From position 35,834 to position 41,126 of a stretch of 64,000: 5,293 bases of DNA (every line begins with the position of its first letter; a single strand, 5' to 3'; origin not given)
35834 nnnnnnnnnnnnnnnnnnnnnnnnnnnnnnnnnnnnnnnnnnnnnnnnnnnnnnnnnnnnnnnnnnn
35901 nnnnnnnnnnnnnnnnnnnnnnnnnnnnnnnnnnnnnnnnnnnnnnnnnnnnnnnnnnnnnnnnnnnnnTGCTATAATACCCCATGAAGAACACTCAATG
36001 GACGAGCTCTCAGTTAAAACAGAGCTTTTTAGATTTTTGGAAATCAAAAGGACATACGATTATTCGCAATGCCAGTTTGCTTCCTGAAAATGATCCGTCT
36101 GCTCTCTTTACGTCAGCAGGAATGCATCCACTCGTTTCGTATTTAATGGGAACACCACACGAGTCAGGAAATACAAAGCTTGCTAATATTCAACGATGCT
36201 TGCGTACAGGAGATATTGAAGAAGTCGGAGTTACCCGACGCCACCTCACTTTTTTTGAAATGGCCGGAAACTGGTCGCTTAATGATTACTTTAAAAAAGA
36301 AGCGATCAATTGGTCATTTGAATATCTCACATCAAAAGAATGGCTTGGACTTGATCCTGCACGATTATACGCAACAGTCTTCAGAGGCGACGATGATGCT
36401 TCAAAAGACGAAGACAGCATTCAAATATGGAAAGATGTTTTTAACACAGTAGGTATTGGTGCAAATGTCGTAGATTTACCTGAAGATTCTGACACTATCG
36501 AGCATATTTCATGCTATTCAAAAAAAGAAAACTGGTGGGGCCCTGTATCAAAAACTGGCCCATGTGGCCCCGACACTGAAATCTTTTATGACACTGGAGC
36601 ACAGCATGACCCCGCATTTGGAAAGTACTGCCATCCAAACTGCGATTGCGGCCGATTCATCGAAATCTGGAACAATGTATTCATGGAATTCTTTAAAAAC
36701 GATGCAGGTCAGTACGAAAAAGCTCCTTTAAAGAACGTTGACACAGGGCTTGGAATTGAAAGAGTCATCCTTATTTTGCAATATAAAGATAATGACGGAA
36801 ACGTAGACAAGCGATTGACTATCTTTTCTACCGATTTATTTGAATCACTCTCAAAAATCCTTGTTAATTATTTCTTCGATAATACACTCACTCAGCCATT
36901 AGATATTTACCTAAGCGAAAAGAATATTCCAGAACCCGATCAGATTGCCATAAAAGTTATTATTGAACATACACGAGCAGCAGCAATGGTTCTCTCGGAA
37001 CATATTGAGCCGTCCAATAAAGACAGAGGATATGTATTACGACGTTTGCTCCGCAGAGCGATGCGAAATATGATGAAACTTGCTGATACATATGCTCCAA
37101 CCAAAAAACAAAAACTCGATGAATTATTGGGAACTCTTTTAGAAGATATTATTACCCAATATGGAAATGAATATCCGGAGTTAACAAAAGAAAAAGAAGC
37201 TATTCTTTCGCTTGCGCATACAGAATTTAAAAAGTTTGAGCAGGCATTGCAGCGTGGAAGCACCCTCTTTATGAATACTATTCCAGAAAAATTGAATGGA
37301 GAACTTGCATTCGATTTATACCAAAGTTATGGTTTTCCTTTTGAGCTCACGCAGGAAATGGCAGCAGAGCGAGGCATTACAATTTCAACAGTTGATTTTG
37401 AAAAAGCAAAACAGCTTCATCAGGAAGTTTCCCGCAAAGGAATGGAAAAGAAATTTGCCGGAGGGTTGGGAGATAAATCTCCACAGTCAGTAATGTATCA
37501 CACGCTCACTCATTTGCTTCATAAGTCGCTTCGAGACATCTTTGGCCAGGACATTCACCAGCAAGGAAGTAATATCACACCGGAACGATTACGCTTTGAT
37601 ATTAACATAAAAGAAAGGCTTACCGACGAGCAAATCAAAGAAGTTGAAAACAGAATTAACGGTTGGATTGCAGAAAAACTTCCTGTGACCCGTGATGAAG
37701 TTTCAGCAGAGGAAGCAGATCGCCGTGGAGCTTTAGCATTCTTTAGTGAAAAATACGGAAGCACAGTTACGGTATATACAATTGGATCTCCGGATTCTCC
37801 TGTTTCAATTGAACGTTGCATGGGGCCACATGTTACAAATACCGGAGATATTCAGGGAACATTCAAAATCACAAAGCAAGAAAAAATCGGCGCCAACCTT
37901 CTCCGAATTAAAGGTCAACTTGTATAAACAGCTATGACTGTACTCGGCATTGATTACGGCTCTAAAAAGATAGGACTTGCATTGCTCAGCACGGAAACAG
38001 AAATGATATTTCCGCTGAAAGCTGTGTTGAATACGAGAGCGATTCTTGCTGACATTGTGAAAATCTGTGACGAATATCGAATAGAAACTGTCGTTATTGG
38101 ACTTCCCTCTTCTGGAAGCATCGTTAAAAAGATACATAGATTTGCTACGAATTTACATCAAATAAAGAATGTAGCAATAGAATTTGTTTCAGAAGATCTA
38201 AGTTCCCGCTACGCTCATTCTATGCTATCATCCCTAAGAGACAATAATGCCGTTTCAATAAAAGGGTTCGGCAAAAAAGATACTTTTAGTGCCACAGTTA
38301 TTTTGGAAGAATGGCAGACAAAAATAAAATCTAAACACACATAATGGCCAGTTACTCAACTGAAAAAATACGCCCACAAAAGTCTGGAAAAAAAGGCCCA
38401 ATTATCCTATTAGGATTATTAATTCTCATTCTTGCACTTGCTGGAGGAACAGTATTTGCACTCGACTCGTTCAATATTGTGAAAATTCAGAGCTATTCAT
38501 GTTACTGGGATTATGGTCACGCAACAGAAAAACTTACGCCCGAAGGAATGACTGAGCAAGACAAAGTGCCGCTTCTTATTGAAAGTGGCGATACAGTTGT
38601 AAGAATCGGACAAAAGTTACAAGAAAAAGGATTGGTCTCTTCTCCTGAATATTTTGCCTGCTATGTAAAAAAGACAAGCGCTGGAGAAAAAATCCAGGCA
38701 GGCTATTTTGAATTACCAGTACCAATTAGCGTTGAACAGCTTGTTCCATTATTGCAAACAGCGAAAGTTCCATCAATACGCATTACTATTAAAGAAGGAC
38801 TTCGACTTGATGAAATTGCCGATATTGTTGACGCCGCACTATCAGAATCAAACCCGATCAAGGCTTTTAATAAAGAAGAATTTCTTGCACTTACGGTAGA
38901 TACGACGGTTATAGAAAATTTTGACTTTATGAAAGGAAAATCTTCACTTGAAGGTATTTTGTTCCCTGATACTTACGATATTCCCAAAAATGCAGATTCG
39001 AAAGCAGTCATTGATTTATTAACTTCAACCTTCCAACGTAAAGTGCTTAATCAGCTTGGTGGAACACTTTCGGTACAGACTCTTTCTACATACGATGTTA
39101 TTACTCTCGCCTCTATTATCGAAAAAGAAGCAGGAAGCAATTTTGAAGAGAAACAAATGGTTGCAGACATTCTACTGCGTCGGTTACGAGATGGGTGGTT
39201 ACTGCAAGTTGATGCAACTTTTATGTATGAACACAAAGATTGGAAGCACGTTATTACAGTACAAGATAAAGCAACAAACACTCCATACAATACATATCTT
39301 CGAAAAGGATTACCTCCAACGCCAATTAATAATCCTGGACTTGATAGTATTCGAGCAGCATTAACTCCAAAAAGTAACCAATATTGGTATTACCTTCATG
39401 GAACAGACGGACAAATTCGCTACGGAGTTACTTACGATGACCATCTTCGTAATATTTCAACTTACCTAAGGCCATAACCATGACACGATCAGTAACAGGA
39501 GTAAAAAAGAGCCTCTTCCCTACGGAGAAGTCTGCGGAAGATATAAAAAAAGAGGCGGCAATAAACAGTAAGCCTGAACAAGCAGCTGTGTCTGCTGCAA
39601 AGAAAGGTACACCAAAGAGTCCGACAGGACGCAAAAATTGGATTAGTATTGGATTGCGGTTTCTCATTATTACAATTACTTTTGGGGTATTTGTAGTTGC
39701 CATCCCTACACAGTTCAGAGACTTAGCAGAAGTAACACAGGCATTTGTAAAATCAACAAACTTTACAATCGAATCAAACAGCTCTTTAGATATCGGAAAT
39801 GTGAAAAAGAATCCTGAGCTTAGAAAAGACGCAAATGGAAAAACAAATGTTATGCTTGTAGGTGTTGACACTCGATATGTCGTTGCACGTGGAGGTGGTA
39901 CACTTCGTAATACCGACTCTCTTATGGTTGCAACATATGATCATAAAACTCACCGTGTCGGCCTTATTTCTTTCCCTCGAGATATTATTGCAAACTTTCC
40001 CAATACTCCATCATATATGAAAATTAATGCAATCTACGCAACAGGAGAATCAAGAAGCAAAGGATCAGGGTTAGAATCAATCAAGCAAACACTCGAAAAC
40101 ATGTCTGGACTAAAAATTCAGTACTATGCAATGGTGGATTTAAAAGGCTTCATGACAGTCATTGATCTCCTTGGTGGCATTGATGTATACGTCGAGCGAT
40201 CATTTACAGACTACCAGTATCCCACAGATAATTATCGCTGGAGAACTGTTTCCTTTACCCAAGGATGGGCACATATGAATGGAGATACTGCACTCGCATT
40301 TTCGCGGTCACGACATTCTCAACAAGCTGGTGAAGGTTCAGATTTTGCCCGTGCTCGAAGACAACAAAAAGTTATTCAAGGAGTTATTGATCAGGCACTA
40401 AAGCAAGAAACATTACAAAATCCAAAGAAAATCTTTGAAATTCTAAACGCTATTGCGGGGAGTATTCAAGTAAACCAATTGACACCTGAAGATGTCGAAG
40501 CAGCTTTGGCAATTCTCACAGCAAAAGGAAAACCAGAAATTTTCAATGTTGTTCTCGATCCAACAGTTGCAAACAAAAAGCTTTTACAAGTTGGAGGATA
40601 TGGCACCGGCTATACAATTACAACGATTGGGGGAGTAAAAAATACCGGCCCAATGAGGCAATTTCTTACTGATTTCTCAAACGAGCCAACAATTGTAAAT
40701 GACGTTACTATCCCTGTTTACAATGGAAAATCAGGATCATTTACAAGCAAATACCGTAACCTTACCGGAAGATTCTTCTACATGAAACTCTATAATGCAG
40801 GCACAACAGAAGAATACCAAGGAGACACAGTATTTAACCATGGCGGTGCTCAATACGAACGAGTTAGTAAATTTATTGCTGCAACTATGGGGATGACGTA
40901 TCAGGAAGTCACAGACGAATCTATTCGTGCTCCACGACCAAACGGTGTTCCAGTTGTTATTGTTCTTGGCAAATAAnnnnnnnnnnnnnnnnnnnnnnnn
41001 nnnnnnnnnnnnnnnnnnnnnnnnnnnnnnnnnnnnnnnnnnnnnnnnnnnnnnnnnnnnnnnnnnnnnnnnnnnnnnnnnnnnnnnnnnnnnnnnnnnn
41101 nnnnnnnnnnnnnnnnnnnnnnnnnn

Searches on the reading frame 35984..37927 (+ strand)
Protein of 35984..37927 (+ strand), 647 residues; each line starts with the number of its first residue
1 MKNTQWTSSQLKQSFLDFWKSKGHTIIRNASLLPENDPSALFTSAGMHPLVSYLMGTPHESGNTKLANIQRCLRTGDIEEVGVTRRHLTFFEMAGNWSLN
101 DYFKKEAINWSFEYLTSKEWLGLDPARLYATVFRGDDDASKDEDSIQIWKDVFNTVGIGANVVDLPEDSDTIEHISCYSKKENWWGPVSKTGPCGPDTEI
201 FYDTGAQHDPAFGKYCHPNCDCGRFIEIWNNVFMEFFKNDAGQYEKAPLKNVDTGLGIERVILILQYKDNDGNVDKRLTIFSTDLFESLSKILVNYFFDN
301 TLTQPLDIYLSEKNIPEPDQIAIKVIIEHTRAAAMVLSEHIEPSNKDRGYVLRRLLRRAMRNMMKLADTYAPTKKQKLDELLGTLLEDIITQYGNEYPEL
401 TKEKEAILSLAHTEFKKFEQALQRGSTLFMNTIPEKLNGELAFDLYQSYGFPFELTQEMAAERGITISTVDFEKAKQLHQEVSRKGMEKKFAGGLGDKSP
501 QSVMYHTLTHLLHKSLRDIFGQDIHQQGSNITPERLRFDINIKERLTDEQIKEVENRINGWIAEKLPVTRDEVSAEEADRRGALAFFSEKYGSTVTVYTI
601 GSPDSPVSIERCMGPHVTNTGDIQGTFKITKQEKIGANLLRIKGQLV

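Call 112: search_protein_families(library=pfam, proteins=[window:35984-37927:+], max_evalue=0.001)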
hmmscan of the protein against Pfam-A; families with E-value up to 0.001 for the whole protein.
window:35984-37927:+ (647 aa): 2 families
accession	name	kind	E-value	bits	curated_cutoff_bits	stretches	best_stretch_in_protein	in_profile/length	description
PF01411.24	tRNA-synt_2c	-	2.8e-112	376.5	30.3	1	11-491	2-436/552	tRNA synthetases class II (A)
PF07973.19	tRNA_SAD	-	1.5e-13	50.9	24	1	595-642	1-43/44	Threonyl and Alanyl tRNA synthetase second additional domain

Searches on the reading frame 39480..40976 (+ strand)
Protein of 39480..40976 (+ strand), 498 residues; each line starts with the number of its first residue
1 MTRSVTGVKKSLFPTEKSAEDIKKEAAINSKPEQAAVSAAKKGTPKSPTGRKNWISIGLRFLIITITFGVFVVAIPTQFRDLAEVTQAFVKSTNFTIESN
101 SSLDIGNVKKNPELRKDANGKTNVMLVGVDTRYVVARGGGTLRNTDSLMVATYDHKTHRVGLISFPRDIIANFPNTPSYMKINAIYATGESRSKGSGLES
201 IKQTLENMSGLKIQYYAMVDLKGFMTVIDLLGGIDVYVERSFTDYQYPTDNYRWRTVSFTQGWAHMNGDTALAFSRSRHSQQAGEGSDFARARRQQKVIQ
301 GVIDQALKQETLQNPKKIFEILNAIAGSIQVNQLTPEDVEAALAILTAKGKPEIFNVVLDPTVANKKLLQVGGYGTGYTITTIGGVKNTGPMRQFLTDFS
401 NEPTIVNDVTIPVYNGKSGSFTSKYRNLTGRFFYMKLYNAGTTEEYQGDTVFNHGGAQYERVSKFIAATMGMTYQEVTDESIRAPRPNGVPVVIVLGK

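Call 7: search_protein_families(library=pfam, proteins=[window:39480-40976:+], max_evalue=0.01)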
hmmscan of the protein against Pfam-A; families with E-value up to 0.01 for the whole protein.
window:39480-40976:+ (498 aa): 1 family
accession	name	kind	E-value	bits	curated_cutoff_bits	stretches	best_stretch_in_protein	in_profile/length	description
PF03816.19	LytR_cpsA_psr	-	1.7e-38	132.6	24.6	1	144-306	1-148/150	LytR_cpsA_psr family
